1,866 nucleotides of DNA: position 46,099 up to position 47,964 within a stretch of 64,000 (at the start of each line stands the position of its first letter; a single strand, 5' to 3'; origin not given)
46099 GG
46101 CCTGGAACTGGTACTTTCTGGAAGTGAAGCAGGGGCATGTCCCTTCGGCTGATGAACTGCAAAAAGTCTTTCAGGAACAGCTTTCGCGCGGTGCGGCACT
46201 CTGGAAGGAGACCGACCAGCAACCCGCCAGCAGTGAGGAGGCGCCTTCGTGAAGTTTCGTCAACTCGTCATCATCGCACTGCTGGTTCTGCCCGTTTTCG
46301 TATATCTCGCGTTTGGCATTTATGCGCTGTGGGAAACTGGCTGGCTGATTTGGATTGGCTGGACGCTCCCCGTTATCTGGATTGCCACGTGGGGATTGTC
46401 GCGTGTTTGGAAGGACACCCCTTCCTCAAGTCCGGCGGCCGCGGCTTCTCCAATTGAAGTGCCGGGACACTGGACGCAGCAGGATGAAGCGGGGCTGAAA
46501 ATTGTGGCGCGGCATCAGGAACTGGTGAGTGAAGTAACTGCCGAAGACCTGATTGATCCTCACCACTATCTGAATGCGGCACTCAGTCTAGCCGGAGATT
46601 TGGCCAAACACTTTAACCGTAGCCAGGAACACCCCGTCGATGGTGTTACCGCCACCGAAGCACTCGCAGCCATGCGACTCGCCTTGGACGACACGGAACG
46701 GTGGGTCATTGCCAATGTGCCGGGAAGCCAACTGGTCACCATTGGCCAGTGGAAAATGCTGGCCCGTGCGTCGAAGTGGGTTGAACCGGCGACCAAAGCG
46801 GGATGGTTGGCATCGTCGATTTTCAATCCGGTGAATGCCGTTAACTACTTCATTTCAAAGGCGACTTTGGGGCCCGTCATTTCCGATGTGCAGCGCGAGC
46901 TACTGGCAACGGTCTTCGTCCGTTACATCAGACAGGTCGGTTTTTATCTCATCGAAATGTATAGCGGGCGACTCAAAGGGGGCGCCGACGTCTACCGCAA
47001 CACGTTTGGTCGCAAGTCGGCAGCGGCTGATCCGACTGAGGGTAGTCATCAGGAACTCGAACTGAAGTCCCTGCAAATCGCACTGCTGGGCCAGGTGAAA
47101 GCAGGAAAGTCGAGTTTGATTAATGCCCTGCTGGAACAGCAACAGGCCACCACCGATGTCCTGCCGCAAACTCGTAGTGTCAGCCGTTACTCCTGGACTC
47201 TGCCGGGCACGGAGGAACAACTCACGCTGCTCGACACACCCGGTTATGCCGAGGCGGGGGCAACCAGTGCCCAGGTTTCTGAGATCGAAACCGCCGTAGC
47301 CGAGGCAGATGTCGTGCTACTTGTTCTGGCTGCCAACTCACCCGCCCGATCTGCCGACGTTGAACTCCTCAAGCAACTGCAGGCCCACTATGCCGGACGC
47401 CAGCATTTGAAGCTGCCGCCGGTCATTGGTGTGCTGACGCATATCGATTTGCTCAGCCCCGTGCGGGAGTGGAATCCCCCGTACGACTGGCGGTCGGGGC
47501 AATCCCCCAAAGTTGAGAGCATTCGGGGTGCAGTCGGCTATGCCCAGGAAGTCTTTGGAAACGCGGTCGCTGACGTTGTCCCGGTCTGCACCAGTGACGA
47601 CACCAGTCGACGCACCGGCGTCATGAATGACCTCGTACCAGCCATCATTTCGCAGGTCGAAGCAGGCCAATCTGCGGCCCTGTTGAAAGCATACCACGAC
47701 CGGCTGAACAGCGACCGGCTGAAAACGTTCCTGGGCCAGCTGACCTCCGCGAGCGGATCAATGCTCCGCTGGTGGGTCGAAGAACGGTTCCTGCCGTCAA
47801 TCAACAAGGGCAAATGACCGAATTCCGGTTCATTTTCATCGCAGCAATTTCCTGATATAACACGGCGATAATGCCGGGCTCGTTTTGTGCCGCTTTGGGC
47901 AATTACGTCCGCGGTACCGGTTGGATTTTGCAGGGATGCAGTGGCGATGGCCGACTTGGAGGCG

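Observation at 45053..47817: Translationally coupled pair of paralogous P-loop GTPases, one fused to DUF697 and the other membrane-anchored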

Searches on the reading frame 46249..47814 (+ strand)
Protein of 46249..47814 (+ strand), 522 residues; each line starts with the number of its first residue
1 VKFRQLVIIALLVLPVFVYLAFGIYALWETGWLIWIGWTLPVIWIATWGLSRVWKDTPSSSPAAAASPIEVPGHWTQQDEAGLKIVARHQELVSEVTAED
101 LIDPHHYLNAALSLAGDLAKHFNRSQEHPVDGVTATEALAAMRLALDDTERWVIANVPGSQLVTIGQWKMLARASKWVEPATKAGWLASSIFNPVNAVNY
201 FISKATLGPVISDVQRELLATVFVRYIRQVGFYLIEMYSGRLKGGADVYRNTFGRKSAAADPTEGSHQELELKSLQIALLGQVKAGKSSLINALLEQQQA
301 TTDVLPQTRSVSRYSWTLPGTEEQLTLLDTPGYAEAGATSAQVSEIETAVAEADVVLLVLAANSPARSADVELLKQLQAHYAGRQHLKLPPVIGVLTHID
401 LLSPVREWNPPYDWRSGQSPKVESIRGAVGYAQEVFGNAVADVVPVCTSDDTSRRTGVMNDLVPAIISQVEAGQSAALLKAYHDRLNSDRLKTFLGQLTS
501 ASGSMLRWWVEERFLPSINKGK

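Call 3: search_protein_families(library=pfam, proteins=[window:46249-47814:+], max_evalue=0.1)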
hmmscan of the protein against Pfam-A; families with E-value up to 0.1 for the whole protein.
window:46249-47814:+ (522 aa): 13 families
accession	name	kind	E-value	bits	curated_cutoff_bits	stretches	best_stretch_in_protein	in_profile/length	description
PF01926.29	MMR_HSR1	-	5.7e-16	59.1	21.9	1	276-378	1-101/113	50S ribosome-binding GTPase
PF00350.29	Dynamin_N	-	3.9e-13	50.2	27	2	321-398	99-167/168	Dynamin family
PF04548.22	AIG1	-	1.7e-07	31.2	27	1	276-398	2-125/212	AIG1 family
PF00009.33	GTP_EFTU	-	6.3e-06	26.3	26.5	1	275-401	4-133/188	Elongation factor Tu GTP binding domain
PF03193.22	RsgA_GTPase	-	8.3e-06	26.2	30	1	271-337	103-172/174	RsgA GTPase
PF02421.24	FeoB_N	-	8.7e-05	22.5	27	1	276-368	2-94/156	Ferrous iron transport protein B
PF05049.19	IIGP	-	0.0029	17.2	24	1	268-378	29-138/375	Interferon-inducible GTPase (IIGP)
PF00735.24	Septin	-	0.017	14.9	26.2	1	275-342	5-81/280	Septin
PF10662.15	PduV-EutP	-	0.021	15.1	21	0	276-402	3-102/143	Ethanolamine utilisation - propanediol utilisation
PF08477.19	Roc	-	0.025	15.2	27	1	277-339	2-72/119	Ras of Complex, Roc, domain of DAPkinase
PF03029.23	ATP_bind_1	-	0.025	14.8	27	0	322-404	90-171/240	Conserved hypothetical ATP binding protein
PF08833.15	Axin_b-cat_bind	-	0.06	13.6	23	1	50-68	11-28/35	Axin beta-catenin binding motif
PF09439.16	SRPRB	-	0.064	13.1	25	0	276-334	5-57/178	Signal recognition particle receptor beta subunit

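Call 4: search_protein_families(library=ncbifam, proteins=[window:46249-47814:+], max_evalue=0.1)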
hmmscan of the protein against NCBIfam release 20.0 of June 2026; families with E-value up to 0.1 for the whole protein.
window:46249-47814:+ (522 aa): 32 families (the best 25 are shown)
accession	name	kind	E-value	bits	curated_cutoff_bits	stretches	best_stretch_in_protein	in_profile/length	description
NF000908.1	PRK00089.1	equivalog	5.8e-12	45.5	237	1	273-404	2-125/291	GTPase Era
TIGR03594.1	GTPase_EngA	equivalog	8e-12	44.9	306.7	1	272-379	173-284/432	ribosome biogenesis GTPase Der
TIGR00436.1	era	equivalog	1.2e-10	41.3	116.25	1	276-381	2-107/270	GTPase Era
TIGR00231.1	small_GTP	domain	2.5e-10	40.4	42.5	1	275-378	4-109/164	GTP-binding protein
TIGR00450.1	mnmE_trmE_thdF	equivalog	2.6e-10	40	252.6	1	272-378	207-313/446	tRNA uridine-5-carboxymethylaminomethyl(34) synthesis GTPase MnmE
TIGR03918.1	GTP_HydF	equivalog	1.4e-09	37.3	325.55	1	274-403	7-129/392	[FeFe] hydrogenase H-cluster maturation GTPase HydF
TIGR03598.1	GTPase_YsxC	equivalog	1.9e-08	34.2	124.45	1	270-350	14-91/186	ribosome biogenesis GTP-binding protein YihA/YsxC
NF002828.0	PRK03003.1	equivalog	2.3e-08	33.1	631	1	266-378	32-145/477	ribosome biogenesis GTPase Der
NF007071.0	PRK09518.1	equivalog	7.7e-08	31.3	953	1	272-379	269-377/706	bifunctional cytidylate kinase/GTPase Der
NF003661.0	PRK05291.1-3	equivalog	2.1e-07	30.7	380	1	273-374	215-317/448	tRNA uridine-5-carboxymethylaminomethyl(34) synthesis GTPase MnmE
NF041922.1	DLP_LeoA_gen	subfamily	4e-07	29.4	325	1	267-375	42-153/532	LeoA/HP0731 family dynamin-like GTPase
TIGR03156.1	GTP_HflX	equivalog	7.6e-06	25.1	216.75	1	273-402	188-314/351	GTPase HflX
TIGR03596.1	GTPase_YlqF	equivalog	1e-05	25.1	208.2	1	266-332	110-172/276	ribosome biogenesis GTPase YlqF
TIGR00993.1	3a0901s04IAP86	subfamily_domain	1.5e-05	23.4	660.7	1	233-349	81-192/763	chloroplast protein import component Toc86/159, G and M domains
TIGR03597.1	GTPase_YqeH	equivalog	3e-05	23.3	297.4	1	276-345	157-227/361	ribosome biogenesis GTPase YqeH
NF049994.1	slr1306_fam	domain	0.0053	15.4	490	1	267-380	101-192/470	slr1306 family protein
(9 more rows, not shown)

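Call 9: search_solved_structures(query=window:46249-47814:+, max_evalue=1)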
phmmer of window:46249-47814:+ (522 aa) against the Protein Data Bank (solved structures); distinct sequences matched with E-value up to 1: 73 (the best 60 are shown).
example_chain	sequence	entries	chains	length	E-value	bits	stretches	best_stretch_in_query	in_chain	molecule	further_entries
5dn8_A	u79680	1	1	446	2.4e-09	39.6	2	274-377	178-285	GTPase Der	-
3j8g_X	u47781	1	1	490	1.9e-08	36.6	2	274-374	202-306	GTPase Der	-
6xrs_A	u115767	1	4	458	2.7e-06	29.5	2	266-370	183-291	GTPase Der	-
4dcs_A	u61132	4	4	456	3.6e-06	29.1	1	274-362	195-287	GTP-BINDING PROTEIN ENGA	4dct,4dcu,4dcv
2hjg_A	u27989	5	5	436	5e-06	28.6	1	274-362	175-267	GTP-binding protein engA | GTPase Der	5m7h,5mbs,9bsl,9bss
9bs0_W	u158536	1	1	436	1.4e-05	27.1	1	274-340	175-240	GTPase Der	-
7c1o_A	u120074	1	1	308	1.6e-05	26.9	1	265-421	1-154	GTPase Era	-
7aoi_XL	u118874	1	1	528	5.5e-05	25.2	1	274-401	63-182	GTP-binding protein, putative,mt-EngA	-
6yxx_EA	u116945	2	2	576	7.1e-05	24.8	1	274-401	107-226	mt-EngA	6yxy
3izy_P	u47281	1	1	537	8.4e-05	24.6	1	276-376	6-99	Translation initiation factor IF-2, mitochondrial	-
3iev_A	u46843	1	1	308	9.3e-05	24.4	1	265-421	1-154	GTP-binding protein era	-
3geh_A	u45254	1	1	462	0.0001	24.2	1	269-378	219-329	tRNA modification GTPase mnmE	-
9ojm_7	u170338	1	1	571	0.00014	23.9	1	272-373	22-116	Translation initiation factor IF-2, mitochondrial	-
6gaw_BC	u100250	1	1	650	0.00014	23.8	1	270-373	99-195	Translation initiation factor IF-2, mitochondrial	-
6gaz_BC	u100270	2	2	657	0.00014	23.8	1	270-373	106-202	Translation initiation factor IF-2, mitochondrial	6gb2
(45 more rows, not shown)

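Call 10: search_protein_families(library=padloc, proteins=[window:46249-47814:+], max_evalue=0.1)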
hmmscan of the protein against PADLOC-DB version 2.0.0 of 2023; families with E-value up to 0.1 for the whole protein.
window:46249-47814:+ (522 aa): 4 families
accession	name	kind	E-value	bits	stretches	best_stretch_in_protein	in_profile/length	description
PDLC03839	LeoA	-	9.2e-17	59.3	1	268-377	50-156/559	-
PDLC03841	LeoBC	-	3.5e-15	54.2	1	268-379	70-177/601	-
PDLC03840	LeoA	-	2.2e-06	25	1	268-375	47-160/577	-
PDLC03878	NsnB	-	0.031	12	1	267-302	15-49/345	-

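Call 12: find_homologous_proteins(query=window:46249-47814:+)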
Query window:46249-47814:+ (522 aa): 1071 proteins with E <= 0.001 among 8000 candidates; the best 120 are listed.
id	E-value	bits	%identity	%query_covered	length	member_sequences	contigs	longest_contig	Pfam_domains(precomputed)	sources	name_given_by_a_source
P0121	0.0e+0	1164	100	100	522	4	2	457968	PF01926.30,PF00350.30,PF00009.34,PF03193.23,PF04548.23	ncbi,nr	ncbi:MAG: GTPase domain-containing protein [Planctomycetaceae bacterium]|nr:GTPase domain-containing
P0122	5.5e-185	634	53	100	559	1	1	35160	PF01926.30,PF00350.30,PF03193.23,PF04548.23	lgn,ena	-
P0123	4.3e-175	601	52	99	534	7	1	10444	PF01926.30,PF00350.30,PF03193.23,PF04548.23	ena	-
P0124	1.0e-164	567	50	95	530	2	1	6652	PF01926.30,PF00350.30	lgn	-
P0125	2.2e-160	553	50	98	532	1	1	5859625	PF01926.30,PF00350.30,PF00009.34,PF04548.23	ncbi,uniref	ncbi:GTPase family protein [Planctomicrobium sp. SH661]|uniref:GTPase family protein n=1 Tax=Plancto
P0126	4.3e-157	542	48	99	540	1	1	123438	PF01926.30,PF00350.30,PF00009.34,PF04548.23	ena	-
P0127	3.5e-156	539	49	97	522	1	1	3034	PF01926.30,PF00350.30,PF04548.23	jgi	jgi:predicted GTPase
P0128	1.6e-155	537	50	97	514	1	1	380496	PF01926.30,PF00350.30,PF02421.25,PF04548.23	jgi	jgi:uncharacterized protein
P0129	6.1e-155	535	49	98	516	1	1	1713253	PF01926.30,PF00350.30,PF02421.25,PF00009.34,PF04548.23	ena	-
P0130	3.5e-154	532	49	98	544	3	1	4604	PF01926.30,PF00350.30,PF02421.25,PF00009.34,PF04548.23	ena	-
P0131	3.4e-153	529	48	98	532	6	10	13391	PF01926.30,PF00350.30,PF00009.34,PF03193.23,PF04548.23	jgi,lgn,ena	jgi:predicted GTPase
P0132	4.0e-153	529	49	97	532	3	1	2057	PF01926.30,PF00350.30,PF00009.34,PF04548.23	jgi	jgi:small GTP-binding protein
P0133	4.3e-153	529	48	99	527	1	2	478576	PF01926.30,PF00350.30,PF03193.23,PF04548.23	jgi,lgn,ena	-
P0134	2.0e-152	526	49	94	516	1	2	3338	PF01926.30,PF00350.30,PF04548.23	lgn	-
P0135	3.9e-152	526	47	99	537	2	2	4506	PF01926.30,PF00350.30,PF00009.34,PF04548.23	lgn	-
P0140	5.3e-150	518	48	98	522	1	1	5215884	PF00735.25,PF01926.30,PF00350.30,PF02421.25,PF00009.34,PF04548.23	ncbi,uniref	ncbi:GTPase [Planctomicrobium sp. SH664]|uniref:GTPase n=1 Tax=Planctomicrobium sp. SH664 TaxID=3448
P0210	8.2e-133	462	44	98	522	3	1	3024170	PF01926.30,PF00350.30,PF02421.25,PF00009.34,PF03193.23,PF04548.23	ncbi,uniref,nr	ncbi:GTPase Era [Thalassoglobus neptunius]|uniref:GTPase Era n=1 Tax=Thalassoglobus neptunius TaxID=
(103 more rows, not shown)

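Call 21: find_encoding_contigs(protein=P0140, flank=6000, max_places=2)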
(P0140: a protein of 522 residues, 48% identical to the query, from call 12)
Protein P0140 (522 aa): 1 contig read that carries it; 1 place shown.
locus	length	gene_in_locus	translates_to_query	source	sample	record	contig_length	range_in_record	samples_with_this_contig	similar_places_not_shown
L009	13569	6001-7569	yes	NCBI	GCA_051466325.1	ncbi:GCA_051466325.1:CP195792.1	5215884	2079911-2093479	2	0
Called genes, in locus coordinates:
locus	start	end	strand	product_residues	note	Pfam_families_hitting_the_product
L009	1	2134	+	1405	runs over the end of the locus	PF13472:Lipase_GDSL_2, PF23500:DUF7133, PF13646:HEAT_2 (weak)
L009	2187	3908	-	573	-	-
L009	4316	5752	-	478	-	PF00069:Pkinase, PF07714:PK_Tyr_Ser-Thr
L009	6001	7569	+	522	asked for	PF00009:GTP_EFTU (faint), PF00350:Dynamin_N (weak), PF00735:Septin (weak), PF01926:MMR_HSR1, PF02421:FeoB_N (weak), PF04548:AIG1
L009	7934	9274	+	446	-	PF07394:DUF1501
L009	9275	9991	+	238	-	-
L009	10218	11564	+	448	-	PF00246:Peptidase_M14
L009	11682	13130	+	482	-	PF01565:FAD_binding_4, PF02913:FAD-oxidase_C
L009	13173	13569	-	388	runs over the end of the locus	-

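Call 22: find_encoding_contigs(protein=P0210, flank=6000, max_places=2)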
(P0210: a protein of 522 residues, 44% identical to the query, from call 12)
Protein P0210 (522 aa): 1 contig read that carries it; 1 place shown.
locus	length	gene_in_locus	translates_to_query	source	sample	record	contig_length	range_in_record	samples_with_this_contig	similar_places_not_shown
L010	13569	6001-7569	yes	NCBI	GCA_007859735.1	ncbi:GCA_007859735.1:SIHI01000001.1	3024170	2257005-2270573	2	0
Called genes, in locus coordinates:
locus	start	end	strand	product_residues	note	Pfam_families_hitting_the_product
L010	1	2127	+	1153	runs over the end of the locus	PF00873:ACR_tran, PF02355:SecD_SecF_C (faint), PF00873:ACR_tran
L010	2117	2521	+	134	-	PF21986:AH_C, PF06094:GGACT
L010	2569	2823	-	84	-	PF19451:DUF5989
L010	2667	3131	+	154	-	-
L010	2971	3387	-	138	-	PF19588:SxtJ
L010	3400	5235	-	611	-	PF02543:Carbam_trans_N, PF16861:Carbam_trans_C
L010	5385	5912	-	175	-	PF01625:PMSR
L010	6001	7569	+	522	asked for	PF03193:RsgA_GTPase (faint), PF00009:GTP_EFTU (faint), PF00350:Dynamin_N (weak), PF01926:MMR_HSR1, PF02421:FeoB_N (weak), PF04548:AIG1 (weak)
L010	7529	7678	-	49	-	-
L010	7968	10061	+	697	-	PF17804:TSP_NTD, PF00595:PDZ, PF03572:Peptidase_S41, PF11818:DUF3340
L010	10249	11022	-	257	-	PF02673:BacA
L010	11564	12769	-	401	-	PF00364:Biotin_lipoyl, PF02817:E3_binding, PF00198:2-oxoacid_dh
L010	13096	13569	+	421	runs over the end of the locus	PF00155:Aminotran_1_2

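Call 39: predict_structure(alignment_id=A2)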
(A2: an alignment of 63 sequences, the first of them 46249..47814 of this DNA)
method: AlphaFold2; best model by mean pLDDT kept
length: 522 residues; sequences in the alignment: 63
mean_pLDDT: 82.5   pTM: 0.67
mean pLDDT of the five models: 82.5, 81.8, 79.1, 77.7, 77.4
residues with pLDDT >= 90: 230; 70-90: 167; 50-70: 109; < 50: 16
segments of 3 or more residues with pLDDT < 50: 59-63, 256-261, 264-267
pLDDT, mean of each block of 10 residues (from residue 1): 80 85 82 81 87 62 59 88 95 90 91 93 76 75 89 80 61 60 56 62 67 84 93 91 69 54 55 95 95 90 75 92 95 95 96 97 95 97 91 97 91 93 97 97 96 91 94 88 70 61 70 72 59
secondary structure, 60 per line:
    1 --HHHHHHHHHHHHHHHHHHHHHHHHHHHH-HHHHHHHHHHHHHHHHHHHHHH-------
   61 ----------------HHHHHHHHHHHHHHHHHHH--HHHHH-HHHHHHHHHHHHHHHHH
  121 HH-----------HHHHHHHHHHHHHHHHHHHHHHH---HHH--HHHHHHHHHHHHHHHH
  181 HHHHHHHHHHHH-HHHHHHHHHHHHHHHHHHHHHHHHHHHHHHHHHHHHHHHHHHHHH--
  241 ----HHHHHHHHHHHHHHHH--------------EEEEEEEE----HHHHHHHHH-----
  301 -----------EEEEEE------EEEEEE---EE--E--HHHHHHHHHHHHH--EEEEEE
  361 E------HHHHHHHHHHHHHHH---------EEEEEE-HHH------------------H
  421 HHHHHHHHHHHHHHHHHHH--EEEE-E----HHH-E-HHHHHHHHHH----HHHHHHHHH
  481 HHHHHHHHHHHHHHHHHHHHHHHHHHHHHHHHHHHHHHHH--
elements in order: H3-30 H32-53 H77-95 H98-102 H104-122 H134-156 H165-192 H194-238 H245-260 E275-282 H287-295 E312-317 E324-329 H340-352 E355-361 H368-382 E392-397 H420-439 E442-445 H458-467 H472-520

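Call 86: search_dna_similar(query=window:46249-47814:+, collection=plasmids, mode=protein, max_rows=12)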
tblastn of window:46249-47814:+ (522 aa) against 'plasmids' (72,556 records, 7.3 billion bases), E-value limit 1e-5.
Records with a match: 6; places in all: 6; records where one place covers at least 80% of the query: 0.
Best place of each record, by identity: <60% 6.
By first word of the organism name: Vibrio 5; Nostoc 1.
By predicted mobility (MOB-suite, as given by PLSDB): non-mobilizable 5; conjugative 1.
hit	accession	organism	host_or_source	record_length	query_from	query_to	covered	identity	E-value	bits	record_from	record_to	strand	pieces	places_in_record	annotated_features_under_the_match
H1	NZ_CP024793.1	Nostoc flagelliforme CCNUN1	cell culture,desert soil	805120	118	457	65%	30.1%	2e-28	128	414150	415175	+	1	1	none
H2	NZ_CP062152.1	Vibrio parahaemolyticus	oyster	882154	9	402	75%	21.7%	1e-8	66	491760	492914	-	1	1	GTPase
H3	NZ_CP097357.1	Vibrio parahaemolyticus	oyster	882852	9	402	75%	21.7%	1e-8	66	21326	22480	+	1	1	GTPase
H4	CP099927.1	Vibrio parahaemolyticus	Anadara tuberculosa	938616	9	402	75%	21.5%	1e-7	62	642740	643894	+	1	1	50S ribosome-binding GTPase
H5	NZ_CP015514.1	Vibrio vulnificus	Mactra veneriformis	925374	9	402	75%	21.2%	1e-7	62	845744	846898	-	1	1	GTPase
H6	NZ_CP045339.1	Vibrio sp. THAF190c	pure culture,Surface of a polyethylene ...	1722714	227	441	41%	30.5%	3e-11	74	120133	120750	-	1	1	none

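Call 87: search_dna_similar(query=window:46249-47814:+, collection=phages, mode=protein, max_rows=8)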
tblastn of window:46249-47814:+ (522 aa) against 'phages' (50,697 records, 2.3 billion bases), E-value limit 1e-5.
No match.

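Call 88: get_annotated_region(hit=H3, flank=5000)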
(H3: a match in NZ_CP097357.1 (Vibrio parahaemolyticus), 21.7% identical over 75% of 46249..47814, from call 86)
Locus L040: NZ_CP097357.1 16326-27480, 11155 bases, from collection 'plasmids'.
description: Vibrio parahaemolyticus strain 16-VB00198 plasmid pVP-16-VB00198-1, complete sequence
organism: Vibrio parahaemolyticus (NCBI taxid 670)
taxonomy: Bacteria; Pseudomonadota; Gammaproteobacteria; Vibrionales; Vibrionaceae; Vibrio; Vibrio parahaemolyticus
host: -; source: oyster; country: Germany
typing (MOB-suite, as given by PLSDB): non-mobilizable
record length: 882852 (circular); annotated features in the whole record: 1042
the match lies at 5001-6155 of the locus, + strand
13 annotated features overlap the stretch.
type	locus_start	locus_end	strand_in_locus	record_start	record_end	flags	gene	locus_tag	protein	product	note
CDS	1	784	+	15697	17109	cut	-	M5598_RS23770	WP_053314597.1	hypothetical protein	-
CDS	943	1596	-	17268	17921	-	-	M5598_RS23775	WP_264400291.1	hypothetical protein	-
CDS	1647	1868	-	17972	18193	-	-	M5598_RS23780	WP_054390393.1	hypothetical protein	-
CDS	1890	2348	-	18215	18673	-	-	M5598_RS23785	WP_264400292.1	cell envelope integrity TolA C-terminal domain-containing protein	-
CDS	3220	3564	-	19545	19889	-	-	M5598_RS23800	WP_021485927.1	hypothetical protein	-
CDS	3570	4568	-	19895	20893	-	-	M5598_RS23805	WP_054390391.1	DUF2333 family protein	-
CDS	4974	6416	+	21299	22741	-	-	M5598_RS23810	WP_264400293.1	GTPase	-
CDS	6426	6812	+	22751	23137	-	-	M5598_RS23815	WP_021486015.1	hypothetical protein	-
CDS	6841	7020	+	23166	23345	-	-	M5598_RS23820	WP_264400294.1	hypothetical protein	-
CDS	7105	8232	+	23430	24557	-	-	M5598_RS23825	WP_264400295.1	transposase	-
CDS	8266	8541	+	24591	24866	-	-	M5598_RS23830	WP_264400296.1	hypothetical protein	-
CDS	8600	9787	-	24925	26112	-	-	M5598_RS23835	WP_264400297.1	hypothetical protein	-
CDS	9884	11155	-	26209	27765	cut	-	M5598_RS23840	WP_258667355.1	hypothetical protein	-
